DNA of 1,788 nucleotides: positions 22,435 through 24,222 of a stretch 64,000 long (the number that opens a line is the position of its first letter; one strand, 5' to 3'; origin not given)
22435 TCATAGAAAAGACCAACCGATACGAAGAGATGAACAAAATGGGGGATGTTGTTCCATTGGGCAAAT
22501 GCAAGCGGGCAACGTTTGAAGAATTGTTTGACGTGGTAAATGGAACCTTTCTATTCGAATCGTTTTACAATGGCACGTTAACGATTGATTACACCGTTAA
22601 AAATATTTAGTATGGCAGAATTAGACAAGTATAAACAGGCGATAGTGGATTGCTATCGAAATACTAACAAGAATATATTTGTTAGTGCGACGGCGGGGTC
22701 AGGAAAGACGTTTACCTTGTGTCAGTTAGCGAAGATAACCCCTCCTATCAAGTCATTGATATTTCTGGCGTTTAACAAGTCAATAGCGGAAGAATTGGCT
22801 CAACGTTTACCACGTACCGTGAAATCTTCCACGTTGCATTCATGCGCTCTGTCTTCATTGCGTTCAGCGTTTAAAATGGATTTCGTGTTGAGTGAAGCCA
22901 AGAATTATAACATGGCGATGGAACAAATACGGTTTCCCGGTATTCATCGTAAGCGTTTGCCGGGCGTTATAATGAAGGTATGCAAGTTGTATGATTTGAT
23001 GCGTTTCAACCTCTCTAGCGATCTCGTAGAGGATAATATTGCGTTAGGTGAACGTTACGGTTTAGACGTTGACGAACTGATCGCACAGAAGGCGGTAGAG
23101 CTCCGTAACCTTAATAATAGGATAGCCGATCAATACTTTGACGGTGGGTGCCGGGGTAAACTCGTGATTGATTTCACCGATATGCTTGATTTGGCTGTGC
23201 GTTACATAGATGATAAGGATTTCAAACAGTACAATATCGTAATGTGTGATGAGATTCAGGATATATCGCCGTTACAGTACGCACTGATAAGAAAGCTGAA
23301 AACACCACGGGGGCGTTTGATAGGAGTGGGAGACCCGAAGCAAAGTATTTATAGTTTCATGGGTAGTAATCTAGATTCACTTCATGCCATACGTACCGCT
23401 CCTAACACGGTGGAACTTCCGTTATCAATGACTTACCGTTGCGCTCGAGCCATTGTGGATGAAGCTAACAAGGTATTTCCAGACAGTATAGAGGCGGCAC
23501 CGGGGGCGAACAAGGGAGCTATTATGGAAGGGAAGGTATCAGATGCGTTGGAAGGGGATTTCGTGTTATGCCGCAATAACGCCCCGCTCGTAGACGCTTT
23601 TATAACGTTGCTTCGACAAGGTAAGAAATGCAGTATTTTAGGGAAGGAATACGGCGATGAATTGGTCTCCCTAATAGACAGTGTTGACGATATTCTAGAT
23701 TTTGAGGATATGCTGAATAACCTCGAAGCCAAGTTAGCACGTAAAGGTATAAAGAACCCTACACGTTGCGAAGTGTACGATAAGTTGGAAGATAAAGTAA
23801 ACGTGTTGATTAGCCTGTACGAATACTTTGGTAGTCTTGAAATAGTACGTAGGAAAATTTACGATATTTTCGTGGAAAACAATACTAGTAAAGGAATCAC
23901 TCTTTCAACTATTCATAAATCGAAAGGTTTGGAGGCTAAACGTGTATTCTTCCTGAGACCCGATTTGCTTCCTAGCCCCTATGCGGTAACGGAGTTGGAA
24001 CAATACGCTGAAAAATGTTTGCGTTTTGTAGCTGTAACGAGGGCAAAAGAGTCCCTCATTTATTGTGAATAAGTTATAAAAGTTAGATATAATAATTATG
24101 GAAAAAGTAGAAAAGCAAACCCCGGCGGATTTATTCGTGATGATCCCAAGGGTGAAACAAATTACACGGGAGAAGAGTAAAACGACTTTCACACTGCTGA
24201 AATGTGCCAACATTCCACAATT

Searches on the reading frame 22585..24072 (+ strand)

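Call 10: search_protein_families(library=pfam, proteins=[window:22585-24072:+], max_evalue=0.001)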
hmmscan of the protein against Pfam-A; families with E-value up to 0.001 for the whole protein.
window:22585-24072:+ (495 aa): 8 families
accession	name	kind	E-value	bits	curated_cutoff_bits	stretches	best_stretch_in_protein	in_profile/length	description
PF00580.27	UvrD-helicase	-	1.3e-25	91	23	1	25-268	10-265/271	UvrD/REP helicase N-terminal domain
PF13245.12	AAA_19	-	1.4e-16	61.3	25.1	1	27-258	10-133/134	AAA domain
PF13361.12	UvrD_C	-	8.7e-09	35.7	25.6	1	434-492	283-344/350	UvrD-like helicase C-terminal domain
PF01443.25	Viral_helicase1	-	2e-08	34.8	21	0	424-494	162-227/228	Viral superfamily 1 RNA helicase core domain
PF13538.12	UvrD_C_2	-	5.6e-07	29.8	27.4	1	438-492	2-50/52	UvrD-like helicase C-terminal domain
PF13604.12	AAA_30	-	3.6e-05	24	27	0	19-87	9-76/191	AAA domain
PF04851.21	ResIII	-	3.9e-05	24.1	22.5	1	19-89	14-87/164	Type III restriction enzyme, res subunit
PF16796.11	Microtub_bd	-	0.0007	20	27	0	16-53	79-117/155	Microtubule binding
